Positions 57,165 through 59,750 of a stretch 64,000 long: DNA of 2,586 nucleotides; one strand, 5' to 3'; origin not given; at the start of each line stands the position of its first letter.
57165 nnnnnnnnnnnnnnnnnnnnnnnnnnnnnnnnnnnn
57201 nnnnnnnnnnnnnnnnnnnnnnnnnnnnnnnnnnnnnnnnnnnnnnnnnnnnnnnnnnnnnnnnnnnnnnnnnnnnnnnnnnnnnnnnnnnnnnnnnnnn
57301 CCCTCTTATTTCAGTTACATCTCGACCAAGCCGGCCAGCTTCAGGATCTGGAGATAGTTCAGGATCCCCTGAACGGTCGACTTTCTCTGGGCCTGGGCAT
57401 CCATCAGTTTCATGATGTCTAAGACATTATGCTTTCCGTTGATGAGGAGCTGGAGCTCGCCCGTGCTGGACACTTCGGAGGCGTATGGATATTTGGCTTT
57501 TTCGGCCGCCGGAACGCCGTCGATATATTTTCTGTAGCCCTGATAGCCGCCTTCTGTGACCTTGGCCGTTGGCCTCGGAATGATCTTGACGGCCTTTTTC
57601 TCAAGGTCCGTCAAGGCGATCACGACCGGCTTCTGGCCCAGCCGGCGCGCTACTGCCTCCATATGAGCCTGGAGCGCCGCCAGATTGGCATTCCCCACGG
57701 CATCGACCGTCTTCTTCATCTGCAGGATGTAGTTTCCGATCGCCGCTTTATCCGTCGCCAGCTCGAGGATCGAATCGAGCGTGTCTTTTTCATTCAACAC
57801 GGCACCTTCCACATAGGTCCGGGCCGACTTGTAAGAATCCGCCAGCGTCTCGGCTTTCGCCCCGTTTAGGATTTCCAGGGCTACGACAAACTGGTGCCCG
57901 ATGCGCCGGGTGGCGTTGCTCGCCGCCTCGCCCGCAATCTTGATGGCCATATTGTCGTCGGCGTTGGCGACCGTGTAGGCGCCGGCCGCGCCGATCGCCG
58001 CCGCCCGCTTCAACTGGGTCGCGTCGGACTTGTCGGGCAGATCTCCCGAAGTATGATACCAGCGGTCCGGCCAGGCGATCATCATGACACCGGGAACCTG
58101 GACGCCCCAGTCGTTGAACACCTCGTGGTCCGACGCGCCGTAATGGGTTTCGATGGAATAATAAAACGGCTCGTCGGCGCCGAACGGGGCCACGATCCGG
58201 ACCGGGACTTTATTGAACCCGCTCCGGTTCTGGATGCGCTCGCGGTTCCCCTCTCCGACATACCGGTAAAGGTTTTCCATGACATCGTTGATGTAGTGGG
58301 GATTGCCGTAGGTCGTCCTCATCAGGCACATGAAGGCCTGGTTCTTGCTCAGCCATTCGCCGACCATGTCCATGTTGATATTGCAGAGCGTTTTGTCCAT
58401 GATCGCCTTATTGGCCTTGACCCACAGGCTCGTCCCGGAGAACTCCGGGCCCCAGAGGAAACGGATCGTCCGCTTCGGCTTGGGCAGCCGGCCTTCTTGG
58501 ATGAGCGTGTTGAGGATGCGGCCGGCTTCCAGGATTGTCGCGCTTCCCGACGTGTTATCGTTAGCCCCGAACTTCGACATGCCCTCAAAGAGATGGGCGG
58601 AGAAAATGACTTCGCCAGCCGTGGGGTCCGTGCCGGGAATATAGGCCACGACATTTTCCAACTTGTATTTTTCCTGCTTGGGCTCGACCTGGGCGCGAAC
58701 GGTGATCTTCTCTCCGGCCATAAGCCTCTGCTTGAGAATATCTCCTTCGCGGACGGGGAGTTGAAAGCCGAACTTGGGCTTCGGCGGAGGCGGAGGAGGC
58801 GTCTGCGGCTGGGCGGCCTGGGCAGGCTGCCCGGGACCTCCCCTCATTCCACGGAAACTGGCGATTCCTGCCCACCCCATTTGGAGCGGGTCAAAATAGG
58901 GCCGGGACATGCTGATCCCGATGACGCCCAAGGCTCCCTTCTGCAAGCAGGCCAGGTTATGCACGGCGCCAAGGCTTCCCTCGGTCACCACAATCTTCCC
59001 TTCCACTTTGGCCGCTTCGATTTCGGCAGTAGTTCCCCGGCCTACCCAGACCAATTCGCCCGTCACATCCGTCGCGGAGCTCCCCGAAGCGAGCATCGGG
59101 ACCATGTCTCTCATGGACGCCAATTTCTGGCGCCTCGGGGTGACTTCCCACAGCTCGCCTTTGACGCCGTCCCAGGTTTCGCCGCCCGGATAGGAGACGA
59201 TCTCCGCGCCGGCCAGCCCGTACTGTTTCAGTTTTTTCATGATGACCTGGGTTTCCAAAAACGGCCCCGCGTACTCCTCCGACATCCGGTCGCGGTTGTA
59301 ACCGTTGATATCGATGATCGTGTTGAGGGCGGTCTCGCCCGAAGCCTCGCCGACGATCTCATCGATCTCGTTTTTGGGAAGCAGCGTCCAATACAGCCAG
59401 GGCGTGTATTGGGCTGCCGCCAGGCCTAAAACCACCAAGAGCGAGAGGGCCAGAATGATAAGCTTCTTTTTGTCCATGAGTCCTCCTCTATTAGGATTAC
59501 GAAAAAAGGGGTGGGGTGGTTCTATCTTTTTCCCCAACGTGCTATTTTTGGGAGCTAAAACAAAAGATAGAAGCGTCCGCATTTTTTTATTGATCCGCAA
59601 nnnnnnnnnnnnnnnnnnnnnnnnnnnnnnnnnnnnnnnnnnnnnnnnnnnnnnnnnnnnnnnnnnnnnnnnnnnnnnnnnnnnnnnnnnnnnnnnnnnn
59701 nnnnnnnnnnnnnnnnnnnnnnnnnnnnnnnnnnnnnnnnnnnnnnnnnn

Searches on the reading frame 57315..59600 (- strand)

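Call 49: search_protein_families(library=pfam, proteins=[window:57315-59600:-], max_evalue=0.001)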
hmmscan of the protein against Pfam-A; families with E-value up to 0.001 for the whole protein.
window:57315-59600:- (761 aa): 1 family
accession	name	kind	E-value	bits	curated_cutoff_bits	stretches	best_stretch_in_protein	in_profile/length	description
PF04389.22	Peptidase_M28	-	4.9e-18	66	21.3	1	316-536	1-188/193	Peptidase family M28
